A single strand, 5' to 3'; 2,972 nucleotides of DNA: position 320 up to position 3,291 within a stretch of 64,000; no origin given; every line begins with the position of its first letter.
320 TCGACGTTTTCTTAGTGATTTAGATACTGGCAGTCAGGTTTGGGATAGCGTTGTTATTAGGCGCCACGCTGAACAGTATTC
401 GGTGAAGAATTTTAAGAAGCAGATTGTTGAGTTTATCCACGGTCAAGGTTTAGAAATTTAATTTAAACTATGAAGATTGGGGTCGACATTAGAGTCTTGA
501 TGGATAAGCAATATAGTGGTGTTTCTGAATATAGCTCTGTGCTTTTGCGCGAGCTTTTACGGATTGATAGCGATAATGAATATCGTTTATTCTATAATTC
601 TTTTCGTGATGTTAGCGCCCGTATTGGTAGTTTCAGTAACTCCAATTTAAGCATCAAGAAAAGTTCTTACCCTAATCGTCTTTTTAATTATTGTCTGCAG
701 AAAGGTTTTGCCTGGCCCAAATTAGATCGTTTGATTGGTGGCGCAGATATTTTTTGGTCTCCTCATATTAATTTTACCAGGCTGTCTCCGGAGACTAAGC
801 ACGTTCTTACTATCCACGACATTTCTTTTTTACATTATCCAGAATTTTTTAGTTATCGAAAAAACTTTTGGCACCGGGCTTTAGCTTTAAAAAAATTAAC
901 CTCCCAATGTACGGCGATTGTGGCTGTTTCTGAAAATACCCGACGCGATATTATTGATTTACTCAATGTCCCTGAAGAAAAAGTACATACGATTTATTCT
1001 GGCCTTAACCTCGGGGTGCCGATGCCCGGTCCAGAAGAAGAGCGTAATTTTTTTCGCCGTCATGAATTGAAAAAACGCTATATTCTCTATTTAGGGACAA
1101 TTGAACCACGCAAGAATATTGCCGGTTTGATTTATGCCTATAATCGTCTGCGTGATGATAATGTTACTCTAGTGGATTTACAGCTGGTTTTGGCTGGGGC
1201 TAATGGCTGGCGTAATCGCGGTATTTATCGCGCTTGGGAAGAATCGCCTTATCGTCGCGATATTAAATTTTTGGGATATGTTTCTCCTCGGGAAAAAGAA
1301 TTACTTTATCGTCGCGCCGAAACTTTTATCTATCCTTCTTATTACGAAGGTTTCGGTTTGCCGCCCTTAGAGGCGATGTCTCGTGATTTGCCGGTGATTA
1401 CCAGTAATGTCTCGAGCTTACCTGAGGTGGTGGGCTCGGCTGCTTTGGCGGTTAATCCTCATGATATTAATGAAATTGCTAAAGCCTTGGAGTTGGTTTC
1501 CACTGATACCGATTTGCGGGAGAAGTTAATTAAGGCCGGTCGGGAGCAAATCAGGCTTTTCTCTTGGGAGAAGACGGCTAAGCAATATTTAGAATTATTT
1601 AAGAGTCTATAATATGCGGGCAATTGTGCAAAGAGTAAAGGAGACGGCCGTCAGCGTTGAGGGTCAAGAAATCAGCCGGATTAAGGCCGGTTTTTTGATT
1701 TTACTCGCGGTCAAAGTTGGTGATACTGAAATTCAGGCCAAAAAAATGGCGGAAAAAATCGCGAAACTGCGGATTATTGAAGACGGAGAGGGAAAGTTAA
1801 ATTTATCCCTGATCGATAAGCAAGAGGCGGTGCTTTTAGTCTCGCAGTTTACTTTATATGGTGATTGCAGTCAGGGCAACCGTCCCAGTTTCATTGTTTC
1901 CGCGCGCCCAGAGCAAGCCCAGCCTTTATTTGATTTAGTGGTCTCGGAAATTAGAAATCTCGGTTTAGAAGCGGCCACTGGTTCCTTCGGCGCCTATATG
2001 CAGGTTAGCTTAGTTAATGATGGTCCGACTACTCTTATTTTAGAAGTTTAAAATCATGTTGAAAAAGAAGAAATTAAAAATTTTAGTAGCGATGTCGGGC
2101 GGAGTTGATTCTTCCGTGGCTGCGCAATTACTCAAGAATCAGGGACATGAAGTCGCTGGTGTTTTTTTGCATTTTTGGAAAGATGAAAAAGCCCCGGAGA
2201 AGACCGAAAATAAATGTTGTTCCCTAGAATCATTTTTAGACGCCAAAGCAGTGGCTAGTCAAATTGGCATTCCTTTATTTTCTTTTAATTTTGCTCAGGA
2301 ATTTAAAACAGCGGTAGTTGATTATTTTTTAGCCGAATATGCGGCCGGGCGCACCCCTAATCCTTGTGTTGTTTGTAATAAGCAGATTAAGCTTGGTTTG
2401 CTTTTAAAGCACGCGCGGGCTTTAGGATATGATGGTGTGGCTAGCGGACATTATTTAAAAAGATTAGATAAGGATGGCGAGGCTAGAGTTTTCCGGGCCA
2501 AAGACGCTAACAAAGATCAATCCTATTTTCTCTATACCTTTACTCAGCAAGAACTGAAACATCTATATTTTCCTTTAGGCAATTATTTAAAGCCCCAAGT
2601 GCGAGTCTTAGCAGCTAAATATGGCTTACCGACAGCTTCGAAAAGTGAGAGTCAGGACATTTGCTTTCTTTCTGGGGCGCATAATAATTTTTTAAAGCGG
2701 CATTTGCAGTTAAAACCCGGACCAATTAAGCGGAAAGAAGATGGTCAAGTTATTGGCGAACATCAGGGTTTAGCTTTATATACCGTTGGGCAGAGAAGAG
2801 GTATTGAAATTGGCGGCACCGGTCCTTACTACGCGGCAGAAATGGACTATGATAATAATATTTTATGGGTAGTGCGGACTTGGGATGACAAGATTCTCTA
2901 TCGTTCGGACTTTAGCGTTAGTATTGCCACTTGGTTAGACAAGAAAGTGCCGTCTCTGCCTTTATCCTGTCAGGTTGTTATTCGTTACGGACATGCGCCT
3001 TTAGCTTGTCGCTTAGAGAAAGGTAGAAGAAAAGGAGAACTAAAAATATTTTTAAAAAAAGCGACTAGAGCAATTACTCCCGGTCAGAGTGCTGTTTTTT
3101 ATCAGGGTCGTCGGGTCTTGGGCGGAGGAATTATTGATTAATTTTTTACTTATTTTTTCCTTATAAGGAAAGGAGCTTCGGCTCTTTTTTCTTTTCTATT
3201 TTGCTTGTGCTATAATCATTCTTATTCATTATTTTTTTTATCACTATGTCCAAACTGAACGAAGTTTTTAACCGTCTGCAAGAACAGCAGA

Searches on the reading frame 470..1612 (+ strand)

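Call 67: search_protein_families(library=pfam, proteins=[window:470-1612:+], max_evalue=0.00001)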
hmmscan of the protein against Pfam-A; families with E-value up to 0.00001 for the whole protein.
window:470-1612:+ (380 aa): 5 families
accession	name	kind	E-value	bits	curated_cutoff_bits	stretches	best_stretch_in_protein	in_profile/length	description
PF00534.26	Glycos_transf_1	-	1.2e-34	119.7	26.4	1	196-359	9-171/172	Glycosyl transferases group 1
PF13692.12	Glyco_trans_1_4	-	2.2e-24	86.8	27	1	203-343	2-139/142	Glycosyl transferases group 1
PF13439.12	Glyco_transf_4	-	7.1e-13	49.4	28.5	1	53-181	37-168/170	Glycosyltransferase Family 4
PF20706.3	GT4-conflict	-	2.2e-11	43.8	26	1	142-370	142-382/385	Family 4 Glycosyltransferase in conflict systems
PF13524.12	Glyco_trans_1_2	-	2.3e-06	28.1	25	1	236-374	14-143/144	Glycosyl transferase-like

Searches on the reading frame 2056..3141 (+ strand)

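Call 67: search_protein_families(library=pfam, proteins=[window:2056-3141:+], max_evalue=0.00001)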
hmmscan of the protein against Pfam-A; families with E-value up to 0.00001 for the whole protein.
window:2056-3141:+ (361 aa): 3 families
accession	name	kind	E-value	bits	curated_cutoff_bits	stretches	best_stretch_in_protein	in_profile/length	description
PF03054.22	tRNA_Me_trans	-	4.7e-76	255.4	20.6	1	8-206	2-201/202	tRNA methyl transferase HUP domain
PF20259.3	tRNA_Me_trans_M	-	1.2e-20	73.2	27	1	211-274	2-66/66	tRNA methyl transferase PRC-barrel domain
PF20258.4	tRNA_Me_trans_C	-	7.3e-18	65.1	20.6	1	286-360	4-77/77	Aminomethyltransferase beta-barrel domain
